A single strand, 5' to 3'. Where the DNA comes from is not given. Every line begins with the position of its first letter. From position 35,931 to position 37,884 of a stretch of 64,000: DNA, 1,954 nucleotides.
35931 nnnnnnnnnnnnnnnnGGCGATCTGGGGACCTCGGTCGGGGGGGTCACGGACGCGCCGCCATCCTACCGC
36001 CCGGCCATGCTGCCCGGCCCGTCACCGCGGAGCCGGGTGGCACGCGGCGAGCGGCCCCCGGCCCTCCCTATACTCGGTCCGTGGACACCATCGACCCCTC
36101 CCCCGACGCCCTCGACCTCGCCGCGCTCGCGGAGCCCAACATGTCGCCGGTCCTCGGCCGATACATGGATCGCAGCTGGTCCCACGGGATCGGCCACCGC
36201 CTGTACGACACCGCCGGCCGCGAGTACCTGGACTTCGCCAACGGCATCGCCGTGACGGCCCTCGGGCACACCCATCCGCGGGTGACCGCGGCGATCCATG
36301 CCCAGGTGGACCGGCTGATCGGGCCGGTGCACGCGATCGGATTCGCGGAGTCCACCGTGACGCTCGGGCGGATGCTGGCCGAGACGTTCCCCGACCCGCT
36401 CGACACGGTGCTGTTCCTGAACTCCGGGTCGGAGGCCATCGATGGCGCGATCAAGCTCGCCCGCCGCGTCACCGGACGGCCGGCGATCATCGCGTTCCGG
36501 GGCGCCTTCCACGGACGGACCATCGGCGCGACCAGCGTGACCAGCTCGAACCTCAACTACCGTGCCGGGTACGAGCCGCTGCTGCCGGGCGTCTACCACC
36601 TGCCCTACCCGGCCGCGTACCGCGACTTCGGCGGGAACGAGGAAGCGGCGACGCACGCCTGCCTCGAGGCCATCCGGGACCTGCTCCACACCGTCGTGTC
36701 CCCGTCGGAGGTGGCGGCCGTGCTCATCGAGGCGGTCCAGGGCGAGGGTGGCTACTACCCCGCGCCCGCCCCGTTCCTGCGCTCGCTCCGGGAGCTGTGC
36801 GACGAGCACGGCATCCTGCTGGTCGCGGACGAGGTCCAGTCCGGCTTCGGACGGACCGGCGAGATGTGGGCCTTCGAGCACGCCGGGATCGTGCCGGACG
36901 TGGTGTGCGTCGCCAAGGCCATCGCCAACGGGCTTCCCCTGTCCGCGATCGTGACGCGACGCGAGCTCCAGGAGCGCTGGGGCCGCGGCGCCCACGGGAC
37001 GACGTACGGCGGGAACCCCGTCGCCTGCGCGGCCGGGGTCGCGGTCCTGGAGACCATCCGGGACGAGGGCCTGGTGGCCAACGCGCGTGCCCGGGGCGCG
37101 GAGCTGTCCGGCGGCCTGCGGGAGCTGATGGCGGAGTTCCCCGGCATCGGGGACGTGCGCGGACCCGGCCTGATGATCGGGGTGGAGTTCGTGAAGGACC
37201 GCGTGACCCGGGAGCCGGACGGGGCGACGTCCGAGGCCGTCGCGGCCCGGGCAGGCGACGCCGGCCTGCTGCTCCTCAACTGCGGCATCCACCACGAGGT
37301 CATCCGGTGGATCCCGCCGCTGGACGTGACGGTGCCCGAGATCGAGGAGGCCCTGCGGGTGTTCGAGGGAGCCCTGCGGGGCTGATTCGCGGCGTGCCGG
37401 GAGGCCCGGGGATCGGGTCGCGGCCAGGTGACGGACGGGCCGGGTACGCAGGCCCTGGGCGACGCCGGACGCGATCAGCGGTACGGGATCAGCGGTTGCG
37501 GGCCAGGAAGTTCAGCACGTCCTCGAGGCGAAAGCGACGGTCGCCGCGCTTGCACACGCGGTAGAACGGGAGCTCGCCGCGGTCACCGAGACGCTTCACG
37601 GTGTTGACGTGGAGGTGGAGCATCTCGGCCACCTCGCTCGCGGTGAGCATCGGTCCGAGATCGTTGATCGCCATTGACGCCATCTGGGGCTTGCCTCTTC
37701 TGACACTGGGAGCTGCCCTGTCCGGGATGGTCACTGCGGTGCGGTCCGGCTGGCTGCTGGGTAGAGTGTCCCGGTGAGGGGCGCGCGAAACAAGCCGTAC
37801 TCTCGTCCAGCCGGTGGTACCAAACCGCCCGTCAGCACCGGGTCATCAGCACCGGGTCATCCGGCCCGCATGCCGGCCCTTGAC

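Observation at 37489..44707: Metal-homeostasis patch with atypical components, bounded by tRNA-Arg and a truncated glycogen-debranching gene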

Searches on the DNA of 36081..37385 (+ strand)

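Call 40: search_rna_families(source=L004, start=11300, end=12200, threshold=evalue, max_evalue=1)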
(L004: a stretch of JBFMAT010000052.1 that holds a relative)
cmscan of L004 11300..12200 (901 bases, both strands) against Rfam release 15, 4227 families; matches with E-value up to 1: 3.
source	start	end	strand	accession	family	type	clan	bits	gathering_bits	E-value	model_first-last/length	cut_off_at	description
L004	11974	12046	-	RF00005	tRNA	Gene; tRNA;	CL00001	73.2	29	5.8e-16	1-71/71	no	tRNA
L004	11973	12046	+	RF04354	Plastid-ycf2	Cis-reg;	-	32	65.7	0.00014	1-75/75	no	Plastid-ycf2 5UTR RNA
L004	11901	12035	-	RF02553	YrlA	Gene; sRNA;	-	20.1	69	0.19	1-114/114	no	Y RNA-like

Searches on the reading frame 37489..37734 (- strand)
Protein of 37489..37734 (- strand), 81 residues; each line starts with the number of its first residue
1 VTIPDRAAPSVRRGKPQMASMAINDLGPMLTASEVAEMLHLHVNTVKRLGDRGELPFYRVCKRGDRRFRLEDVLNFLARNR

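Call 7: search_protein_families(library=pfam, max_evalue=0.01, proteins=[window:37489-37734:-])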
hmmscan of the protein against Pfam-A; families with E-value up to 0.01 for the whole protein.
window:37489-37734:- (81 aa): 2 families
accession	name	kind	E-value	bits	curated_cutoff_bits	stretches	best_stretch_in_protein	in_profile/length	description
PF12728.13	HTH_17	-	2.1e-12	47.6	27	1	29-81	1-51/51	Helix-turn-helix domain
PF13411.12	MerR_1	-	0.00022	21.7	21.6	1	31-76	2-46/69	MerR HTH family regulatory protein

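Call 62: search_protein_families(library=ncbifam, max_evalue=0.001, proteins=[window:37489-37734:-])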
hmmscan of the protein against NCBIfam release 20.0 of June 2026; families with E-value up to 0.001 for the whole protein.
window:37489-37734:- (81 aa): 3 families
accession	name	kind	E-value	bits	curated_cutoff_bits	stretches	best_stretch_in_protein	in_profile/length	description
TIGR01764.1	excise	domain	8.1e-10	38.9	28.8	1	30-78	2-48/49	excisionase family DNA-binding protein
NF033787.1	HTH_BldC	subfamily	3e-06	27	77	1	29-76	2-48/49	BldC family transcriptional regulator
NF047737.1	antiphage_MADS1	equivalog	0.00023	21.3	80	1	29-73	3-45/49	methylation-associated defense system helix-turn-helix domain-containing protein MAD1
